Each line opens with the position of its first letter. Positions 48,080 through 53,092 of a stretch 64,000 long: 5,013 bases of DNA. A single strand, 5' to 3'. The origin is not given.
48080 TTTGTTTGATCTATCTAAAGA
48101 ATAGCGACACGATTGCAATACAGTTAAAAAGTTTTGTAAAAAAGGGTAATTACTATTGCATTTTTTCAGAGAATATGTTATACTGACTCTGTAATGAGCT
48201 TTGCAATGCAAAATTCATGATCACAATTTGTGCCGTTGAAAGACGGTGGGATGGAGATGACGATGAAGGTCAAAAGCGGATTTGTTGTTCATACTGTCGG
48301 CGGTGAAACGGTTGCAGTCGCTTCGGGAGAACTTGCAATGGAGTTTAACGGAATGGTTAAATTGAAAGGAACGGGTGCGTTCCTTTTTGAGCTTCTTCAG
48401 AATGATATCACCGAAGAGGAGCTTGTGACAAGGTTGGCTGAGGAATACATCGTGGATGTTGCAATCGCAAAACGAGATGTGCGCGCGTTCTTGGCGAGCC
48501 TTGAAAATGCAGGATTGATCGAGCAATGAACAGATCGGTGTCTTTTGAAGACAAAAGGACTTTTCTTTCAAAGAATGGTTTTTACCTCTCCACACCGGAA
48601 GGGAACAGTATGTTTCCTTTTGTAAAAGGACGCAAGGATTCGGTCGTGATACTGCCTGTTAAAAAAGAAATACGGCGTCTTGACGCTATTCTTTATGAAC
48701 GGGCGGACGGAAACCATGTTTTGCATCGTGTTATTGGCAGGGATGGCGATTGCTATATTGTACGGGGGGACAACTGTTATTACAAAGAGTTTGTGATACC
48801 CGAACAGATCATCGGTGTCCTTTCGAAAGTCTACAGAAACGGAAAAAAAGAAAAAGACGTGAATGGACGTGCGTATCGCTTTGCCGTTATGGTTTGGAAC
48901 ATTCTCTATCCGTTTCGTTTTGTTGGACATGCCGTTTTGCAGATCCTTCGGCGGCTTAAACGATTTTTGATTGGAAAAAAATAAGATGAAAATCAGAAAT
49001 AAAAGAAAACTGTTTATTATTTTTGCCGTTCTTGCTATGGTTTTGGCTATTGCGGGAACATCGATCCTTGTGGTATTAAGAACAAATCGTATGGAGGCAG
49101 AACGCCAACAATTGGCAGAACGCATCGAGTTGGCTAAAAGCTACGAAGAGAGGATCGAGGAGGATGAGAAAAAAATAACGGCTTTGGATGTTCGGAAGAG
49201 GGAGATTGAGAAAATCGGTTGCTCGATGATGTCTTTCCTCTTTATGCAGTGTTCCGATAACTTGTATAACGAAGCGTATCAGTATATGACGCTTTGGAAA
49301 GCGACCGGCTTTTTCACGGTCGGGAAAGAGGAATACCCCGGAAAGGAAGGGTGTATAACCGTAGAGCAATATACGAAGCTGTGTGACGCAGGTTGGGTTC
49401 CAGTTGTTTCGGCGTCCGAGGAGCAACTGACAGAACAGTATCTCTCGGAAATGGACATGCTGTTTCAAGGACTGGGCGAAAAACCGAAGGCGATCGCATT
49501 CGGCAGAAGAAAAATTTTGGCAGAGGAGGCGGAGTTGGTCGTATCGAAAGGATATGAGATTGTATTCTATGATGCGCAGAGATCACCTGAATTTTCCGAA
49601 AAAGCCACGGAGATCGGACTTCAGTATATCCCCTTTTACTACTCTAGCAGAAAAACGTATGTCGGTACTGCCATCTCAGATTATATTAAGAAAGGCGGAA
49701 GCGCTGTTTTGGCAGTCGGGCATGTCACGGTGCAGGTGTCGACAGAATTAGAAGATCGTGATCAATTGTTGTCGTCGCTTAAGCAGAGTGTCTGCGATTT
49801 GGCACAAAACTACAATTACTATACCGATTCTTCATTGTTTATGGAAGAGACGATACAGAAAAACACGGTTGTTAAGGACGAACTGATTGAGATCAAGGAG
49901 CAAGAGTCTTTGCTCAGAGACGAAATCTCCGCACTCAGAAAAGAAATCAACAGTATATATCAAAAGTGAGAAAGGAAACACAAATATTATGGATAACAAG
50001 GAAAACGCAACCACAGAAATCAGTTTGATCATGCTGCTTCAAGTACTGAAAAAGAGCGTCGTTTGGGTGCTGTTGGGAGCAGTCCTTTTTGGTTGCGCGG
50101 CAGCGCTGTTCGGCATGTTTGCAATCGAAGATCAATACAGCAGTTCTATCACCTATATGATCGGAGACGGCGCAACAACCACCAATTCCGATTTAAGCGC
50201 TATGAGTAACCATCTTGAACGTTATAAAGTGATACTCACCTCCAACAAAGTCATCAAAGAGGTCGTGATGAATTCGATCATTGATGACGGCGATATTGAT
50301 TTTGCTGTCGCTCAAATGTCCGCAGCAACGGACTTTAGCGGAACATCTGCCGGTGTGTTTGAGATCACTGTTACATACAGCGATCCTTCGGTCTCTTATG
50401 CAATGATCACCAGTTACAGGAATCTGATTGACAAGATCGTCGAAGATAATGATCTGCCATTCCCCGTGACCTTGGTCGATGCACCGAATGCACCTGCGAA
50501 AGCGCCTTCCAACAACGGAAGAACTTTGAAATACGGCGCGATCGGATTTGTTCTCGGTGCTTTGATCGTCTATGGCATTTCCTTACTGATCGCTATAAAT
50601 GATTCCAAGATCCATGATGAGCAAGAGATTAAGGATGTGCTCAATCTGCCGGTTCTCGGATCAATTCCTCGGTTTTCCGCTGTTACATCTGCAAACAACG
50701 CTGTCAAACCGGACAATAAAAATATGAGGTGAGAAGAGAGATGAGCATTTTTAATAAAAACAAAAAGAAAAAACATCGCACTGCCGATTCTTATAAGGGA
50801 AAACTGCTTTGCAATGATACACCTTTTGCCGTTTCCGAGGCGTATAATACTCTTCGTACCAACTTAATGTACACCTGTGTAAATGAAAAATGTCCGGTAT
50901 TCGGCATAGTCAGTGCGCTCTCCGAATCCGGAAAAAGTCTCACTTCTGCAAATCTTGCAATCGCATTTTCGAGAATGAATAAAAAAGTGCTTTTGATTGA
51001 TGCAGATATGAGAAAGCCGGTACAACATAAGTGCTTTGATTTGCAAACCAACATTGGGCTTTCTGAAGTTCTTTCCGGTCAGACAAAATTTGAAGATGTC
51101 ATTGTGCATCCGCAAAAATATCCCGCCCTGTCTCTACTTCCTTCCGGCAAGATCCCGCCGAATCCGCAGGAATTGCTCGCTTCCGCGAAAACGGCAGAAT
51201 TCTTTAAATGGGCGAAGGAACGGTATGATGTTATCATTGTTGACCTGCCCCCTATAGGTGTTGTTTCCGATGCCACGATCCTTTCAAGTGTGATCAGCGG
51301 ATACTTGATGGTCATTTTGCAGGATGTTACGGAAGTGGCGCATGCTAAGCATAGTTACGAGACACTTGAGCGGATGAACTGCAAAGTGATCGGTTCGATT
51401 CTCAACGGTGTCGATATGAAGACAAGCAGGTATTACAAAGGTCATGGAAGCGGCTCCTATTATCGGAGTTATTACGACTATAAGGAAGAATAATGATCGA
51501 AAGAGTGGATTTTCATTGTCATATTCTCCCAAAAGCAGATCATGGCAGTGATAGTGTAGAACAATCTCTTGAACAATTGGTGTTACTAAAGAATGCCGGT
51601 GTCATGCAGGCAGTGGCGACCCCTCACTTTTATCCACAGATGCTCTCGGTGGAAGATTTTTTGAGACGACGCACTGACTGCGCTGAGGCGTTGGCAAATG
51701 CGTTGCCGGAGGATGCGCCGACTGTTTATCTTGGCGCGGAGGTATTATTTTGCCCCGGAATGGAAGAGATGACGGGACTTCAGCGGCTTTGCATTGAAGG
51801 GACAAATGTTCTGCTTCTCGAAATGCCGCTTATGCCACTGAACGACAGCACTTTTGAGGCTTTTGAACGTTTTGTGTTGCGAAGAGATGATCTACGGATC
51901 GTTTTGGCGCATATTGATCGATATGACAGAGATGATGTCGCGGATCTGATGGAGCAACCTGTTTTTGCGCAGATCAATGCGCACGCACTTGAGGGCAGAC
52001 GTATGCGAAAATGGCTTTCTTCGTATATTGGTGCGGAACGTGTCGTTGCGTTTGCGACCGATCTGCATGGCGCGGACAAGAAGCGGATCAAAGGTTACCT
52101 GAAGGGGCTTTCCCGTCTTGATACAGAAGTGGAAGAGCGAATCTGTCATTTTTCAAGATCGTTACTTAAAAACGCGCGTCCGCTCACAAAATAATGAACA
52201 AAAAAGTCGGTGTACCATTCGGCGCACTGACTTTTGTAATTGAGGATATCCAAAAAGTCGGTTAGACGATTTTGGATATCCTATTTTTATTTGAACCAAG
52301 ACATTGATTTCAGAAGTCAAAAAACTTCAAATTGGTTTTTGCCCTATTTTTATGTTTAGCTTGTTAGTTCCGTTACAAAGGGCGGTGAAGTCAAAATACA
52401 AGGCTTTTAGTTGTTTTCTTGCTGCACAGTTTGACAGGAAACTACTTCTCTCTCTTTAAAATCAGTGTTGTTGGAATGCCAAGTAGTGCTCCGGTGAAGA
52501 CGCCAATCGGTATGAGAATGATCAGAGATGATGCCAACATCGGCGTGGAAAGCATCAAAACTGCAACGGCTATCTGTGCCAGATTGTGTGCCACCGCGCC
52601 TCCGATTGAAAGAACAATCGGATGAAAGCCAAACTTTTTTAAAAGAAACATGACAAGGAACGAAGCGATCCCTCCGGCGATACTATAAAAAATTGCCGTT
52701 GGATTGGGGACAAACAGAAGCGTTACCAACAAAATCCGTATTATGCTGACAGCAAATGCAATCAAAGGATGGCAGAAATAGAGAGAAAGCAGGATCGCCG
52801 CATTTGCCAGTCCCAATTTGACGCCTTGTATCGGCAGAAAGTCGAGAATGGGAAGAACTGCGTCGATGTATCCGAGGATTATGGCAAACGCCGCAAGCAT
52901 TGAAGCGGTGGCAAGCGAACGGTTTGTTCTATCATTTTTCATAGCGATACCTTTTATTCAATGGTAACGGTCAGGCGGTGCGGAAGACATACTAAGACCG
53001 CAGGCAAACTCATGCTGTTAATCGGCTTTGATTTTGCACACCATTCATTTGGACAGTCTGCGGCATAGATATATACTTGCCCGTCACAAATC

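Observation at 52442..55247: ApbE-NusG_II fusion, Gx transporter and a Cys-rich polytopic protein co-transcribed with lipid enzymes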

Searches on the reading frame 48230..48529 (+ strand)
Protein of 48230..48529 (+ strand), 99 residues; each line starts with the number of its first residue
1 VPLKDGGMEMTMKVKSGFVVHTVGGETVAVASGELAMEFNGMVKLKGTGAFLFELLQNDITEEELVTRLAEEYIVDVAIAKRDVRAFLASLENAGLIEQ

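Call 62: search_protein_families(library=pfam, proteins=[window:48230-48529:+], max_evalue=0.001)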
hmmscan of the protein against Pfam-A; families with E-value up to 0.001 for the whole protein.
window:48230-48529:+ (99 aa): 1 family
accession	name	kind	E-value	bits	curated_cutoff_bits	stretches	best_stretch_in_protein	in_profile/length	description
PF05402.18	PqqD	-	8.5e-16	58.5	23.4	1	27-97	2-67/67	Coenzyme PQQ synthesis protein D (PqqD)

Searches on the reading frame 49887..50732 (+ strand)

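Call 62: search_protein_families(library=pfam, proteins=[window:49887-50732:+], max_evalue=0.001)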
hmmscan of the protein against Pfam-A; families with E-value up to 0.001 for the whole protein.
window:49887-50732:+ (281 aa): 1 family
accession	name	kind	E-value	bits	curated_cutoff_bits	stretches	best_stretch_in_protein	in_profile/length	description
PF02706.20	Wzz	-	5.2e-10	40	25.5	1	44-127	2-88/91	Chain length determinant protein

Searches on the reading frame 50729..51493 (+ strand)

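Call 62: search_protein_families(library=pfam, proteins=[window:50729-51493:+], max_evalue=0.001)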
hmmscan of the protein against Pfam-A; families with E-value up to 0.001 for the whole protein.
window:50729-51493:+ (254 aa): 3 families
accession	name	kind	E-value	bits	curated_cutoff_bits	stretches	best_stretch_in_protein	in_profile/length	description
PF13614.12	AAA_31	-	1.8e-12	48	27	1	67-196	13-146/177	AAA domain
PF01656.29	CbiA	-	2.2e-09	37.7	25.4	1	60-229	3-84/125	CobQ/CobB/MinD/ParA nucleotide binding domain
PF10609.15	ParA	-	6.4e-09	36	27.1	1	61-226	9-173/246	NUBPL iron-transfer P-loop NTPase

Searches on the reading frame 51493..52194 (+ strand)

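Call 62: search_protein_families(library=pfam, proteins=[window:51493-52194:+], max_evalue=0.001)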
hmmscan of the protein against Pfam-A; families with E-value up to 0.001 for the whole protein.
window:51493-52194:+ (233 aa): 1 family
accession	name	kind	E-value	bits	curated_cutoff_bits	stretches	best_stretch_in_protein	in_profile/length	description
PF19567.5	CpsB_CapC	-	5.5e-22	78.8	27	1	5-208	2-211/234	Capsular polysaccharide synthesis, CpsB/CapC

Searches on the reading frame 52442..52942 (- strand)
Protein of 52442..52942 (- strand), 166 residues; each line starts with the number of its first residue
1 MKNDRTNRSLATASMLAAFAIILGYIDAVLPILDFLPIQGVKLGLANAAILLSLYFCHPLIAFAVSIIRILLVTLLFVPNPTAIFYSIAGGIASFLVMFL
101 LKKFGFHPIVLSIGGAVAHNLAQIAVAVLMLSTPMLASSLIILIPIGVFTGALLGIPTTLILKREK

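Call 3: search_protein_families(library=pfam, proteins=[window:52442-52942:-], max_evalue=0.01)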
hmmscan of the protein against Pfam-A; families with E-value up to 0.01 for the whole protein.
window:52442-52942:- (166 aa): 1 family
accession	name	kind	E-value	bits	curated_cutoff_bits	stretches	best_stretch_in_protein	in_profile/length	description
PF07456.16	Hpre_diP_synt_I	-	8.2e-24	84.7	30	1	16-158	1-144/147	Heptaprenyl diphosphate synthase component I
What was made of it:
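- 52442..52942 (-): EetB-family protein (PF07456, 'Gx transporter'), an ECF-S-like putative FAD export subunit, 166 aa. Pfam gives 84.7 bits (call 3).
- Checked: 52942..52442 encodes 166 aa that match PF07456, the family NCBI names 'Gx transporter' (84.7 bits, call 3).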

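Call 4: search_protein_families(library=ncbifam, proteins=[window:52442-52942:-], max_evalue=0.01)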
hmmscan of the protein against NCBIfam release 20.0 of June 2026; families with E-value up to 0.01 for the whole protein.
window:52442-52942:- (166 aa): 0 families

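Call 64: search_solved_structures(query=window:52442-52942:-, max_evalue=1)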
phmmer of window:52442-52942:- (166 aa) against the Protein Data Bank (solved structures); distinct sequences matched with E-value up to 1: 1.
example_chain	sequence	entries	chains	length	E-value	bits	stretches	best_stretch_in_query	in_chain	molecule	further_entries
3p5n_A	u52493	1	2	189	0.0061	20.1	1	3-97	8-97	Riboflavin uptake protein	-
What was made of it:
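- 52442..52942 (-): The only PDB sequence match is the riboflavin ECF-S RibU, 3p5n, at E=0.006 (call 64).
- On EetB (PF07456), ECF-S-like FAD export subunit: The only PDB sequence hit is RibU 3p5n at E=0.006 (call 64).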
